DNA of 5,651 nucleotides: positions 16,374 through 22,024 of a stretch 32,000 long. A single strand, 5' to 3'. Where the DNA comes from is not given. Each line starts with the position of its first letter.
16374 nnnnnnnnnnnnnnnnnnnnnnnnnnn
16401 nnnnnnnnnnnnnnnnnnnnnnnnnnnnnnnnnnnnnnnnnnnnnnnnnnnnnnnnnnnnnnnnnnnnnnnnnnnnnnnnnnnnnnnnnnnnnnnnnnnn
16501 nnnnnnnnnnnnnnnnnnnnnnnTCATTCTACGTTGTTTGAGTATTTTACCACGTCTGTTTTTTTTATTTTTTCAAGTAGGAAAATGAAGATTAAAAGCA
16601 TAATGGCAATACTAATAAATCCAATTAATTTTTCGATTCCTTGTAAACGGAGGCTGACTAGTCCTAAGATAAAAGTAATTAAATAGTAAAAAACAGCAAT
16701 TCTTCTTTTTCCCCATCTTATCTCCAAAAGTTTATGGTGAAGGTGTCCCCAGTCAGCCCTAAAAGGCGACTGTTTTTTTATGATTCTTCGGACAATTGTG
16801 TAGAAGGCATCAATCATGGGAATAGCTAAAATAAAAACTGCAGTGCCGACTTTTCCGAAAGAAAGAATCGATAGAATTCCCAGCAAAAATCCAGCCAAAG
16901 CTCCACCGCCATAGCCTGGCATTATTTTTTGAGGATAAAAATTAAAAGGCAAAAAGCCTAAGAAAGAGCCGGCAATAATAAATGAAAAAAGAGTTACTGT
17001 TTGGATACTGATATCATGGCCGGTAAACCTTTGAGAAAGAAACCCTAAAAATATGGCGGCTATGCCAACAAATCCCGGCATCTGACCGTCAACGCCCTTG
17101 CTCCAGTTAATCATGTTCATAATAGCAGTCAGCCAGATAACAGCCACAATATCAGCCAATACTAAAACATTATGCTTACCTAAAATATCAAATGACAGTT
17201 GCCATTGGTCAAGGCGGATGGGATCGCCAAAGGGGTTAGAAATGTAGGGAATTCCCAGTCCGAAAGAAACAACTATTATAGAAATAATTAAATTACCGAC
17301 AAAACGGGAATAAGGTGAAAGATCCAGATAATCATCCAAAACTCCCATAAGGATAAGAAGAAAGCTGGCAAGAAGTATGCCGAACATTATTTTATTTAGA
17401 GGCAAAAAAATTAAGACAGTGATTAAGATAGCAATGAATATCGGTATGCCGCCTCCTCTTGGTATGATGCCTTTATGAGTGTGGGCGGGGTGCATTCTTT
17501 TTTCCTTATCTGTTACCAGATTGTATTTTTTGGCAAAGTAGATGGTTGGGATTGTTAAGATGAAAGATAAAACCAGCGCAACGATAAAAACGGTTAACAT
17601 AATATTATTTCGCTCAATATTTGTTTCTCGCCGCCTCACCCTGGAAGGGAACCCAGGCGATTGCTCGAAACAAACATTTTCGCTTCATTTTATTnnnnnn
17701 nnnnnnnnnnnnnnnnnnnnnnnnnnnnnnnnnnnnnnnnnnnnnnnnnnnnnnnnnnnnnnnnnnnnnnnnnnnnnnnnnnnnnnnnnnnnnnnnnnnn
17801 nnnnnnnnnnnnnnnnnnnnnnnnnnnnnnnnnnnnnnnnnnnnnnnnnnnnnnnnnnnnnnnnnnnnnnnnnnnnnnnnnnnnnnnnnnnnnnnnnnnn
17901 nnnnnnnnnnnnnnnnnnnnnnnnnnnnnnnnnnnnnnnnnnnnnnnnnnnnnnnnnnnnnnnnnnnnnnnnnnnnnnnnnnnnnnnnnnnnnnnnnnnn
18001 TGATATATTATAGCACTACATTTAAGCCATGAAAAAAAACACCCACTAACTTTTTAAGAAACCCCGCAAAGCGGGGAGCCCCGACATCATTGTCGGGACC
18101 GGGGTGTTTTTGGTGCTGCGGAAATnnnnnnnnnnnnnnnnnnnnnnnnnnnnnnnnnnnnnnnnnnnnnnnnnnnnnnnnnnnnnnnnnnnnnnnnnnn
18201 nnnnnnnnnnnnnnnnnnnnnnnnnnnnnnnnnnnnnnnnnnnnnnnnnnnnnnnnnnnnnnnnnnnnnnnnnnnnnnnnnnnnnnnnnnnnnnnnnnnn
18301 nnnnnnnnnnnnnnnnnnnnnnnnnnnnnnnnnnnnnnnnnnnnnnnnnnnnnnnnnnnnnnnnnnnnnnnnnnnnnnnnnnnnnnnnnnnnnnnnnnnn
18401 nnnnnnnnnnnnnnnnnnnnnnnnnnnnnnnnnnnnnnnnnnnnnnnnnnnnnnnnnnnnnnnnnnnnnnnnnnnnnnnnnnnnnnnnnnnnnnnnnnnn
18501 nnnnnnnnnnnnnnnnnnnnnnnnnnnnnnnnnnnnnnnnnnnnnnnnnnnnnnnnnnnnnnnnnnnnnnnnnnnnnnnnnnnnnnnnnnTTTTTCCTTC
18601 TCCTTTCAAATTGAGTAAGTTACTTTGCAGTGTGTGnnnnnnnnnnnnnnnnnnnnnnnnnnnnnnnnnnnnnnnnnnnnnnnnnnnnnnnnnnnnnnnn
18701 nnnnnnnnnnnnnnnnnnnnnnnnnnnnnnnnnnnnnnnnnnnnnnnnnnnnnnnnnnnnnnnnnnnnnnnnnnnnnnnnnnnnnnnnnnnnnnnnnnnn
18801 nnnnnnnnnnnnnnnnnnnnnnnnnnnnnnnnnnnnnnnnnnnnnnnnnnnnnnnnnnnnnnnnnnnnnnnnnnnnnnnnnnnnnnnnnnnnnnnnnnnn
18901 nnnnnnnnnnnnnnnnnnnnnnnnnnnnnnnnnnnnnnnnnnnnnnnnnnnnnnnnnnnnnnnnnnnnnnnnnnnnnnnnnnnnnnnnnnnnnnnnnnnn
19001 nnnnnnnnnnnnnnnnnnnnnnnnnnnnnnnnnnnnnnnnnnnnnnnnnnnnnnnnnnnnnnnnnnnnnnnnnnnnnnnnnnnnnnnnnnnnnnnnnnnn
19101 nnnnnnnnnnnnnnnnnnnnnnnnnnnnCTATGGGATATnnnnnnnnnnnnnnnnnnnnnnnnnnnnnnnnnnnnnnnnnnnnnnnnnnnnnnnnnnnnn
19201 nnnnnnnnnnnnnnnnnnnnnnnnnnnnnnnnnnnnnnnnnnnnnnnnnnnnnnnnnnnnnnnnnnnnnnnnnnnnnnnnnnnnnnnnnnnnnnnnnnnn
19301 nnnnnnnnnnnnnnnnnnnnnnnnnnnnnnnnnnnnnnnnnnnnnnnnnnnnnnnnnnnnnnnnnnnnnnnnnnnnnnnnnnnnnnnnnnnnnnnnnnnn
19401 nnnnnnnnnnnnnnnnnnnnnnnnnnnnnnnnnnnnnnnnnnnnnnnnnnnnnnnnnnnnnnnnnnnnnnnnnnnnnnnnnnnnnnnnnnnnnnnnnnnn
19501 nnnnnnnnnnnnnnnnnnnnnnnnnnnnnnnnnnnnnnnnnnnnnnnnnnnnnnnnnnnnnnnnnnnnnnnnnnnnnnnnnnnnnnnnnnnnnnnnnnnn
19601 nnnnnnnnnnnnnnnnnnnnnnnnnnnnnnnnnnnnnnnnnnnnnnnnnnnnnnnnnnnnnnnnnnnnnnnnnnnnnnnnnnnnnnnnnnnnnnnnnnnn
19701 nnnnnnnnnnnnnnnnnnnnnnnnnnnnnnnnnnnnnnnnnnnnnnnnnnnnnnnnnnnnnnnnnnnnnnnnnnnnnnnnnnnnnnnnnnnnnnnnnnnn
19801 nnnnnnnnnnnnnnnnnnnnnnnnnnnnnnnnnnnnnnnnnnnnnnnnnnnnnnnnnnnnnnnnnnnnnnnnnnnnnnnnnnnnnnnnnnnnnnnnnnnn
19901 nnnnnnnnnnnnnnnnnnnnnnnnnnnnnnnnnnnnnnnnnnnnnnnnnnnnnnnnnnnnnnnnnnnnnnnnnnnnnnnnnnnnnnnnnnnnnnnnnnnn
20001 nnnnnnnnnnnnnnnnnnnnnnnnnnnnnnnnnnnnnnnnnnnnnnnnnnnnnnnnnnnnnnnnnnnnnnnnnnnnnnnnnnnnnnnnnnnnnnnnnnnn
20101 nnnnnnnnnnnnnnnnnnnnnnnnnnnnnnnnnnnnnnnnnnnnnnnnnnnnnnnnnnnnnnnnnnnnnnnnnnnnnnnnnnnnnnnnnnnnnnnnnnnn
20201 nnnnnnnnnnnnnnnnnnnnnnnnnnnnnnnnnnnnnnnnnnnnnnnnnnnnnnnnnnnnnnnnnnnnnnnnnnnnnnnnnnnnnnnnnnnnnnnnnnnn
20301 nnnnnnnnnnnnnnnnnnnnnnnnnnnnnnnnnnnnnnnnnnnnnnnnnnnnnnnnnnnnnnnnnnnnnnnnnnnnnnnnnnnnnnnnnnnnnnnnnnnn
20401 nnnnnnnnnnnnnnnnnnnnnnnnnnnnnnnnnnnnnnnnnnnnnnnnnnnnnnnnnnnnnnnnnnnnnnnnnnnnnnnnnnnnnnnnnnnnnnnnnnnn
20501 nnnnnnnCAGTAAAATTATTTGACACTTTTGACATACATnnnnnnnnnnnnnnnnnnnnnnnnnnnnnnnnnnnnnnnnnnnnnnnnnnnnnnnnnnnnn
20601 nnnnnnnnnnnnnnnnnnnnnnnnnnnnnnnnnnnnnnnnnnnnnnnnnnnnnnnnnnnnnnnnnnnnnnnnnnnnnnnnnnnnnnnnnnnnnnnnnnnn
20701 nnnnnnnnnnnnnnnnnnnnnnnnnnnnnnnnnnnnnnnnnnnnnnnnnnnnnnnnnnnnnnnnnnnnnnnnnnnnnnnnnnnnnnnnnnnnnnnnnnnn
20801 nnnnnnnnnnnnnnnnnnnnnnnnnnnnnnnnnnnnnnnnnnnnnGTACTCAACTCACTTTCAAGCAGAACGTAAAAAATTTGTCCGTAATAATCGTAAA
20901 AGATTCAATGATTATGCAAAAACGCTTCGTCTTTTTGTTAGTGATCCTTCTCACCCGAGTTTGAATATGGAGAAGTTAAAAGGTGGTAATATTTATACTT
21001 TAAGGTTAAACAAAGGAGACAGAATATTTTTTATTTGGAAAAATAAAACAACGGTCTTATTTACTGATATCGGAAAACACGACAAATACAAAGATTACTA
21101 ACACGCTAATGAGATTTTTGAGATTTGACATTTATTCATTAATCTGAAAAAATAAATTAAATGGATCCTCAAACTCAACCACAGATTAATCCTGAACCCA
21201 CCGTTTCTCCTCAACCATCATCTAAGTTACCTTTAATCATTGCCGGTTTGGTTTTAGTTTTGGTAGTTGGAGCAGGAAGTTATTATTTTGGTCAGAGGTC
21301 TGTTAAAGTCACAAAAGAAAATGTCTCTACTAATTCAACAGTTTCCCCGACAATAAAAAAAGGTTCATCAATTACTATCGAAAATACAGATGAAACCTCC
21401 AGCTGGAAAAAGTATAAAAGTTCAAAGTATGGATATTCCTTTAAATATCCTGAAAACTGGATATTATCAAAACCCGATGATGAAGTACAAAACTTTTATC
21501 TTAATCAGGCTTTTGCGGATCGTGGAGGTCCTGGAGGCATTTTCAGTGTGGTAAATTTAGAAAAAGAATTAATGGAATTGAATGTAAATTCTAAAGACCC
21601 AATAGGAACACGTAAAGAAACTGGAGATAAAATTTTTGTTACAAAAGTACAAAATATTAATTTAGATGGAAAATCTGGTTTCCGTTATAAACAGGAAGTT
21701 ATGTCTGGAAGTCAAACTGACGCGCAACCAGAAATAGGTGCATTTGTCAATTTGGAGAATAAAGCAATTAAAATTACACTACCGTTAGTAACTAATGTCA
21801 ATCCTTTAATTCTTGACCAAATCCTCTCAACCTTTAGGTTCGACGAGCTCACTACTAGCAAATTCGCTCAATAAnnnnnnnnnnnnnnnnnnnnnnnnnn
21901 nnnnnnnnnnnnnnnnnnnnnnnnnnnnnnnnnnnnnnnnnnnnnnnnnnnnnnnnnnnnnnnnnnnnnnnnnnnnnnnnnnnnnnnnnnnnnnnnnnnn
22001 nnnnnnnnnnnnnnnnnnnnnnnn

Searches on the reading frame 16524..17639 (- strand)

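Call 65: search_protein_families(library=pfam, proteins=[window:16524-17639:-], max_evalue=0.00001)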
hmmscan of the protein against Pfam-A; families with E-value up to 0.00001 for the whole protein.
window:16524-17639:- (371 aa): 1 family
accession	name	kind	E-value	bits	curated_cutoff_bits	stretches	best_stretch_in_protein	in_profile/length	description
PF00953.26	Glycos_transf_4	-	3.6e-23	82.7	27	1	86-260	2-159/160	Glycosyl transferase family 4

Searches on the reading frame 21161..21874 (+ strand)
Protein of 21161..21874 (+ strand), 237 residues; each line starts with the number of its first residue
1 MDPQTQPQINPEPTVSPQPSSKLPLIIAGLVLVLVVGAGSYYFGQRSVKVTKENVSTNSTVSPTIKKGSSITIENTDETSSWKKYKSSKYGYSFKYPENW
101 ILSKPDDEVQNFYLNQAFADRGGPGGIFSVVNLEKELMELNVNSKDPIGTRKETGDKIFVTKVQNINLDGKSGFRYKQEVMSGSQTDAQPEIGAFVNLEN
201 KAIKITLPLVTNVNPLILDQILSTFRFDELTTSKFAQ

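Call 65: search_protein_families(library=pfam, proteins=[window:21161-21874:+], max_evalue=0.00001)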
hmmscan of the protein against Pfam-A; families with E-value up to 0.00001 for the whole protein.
window:21161-21874:+ (237 aa): 1 family
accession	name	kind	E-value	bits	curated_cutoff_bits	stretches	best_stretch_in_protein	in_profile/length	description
PF18933.6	PsbP_2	-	8.7e-06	26.3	27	0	70-178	32-136/184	PsbP-like protein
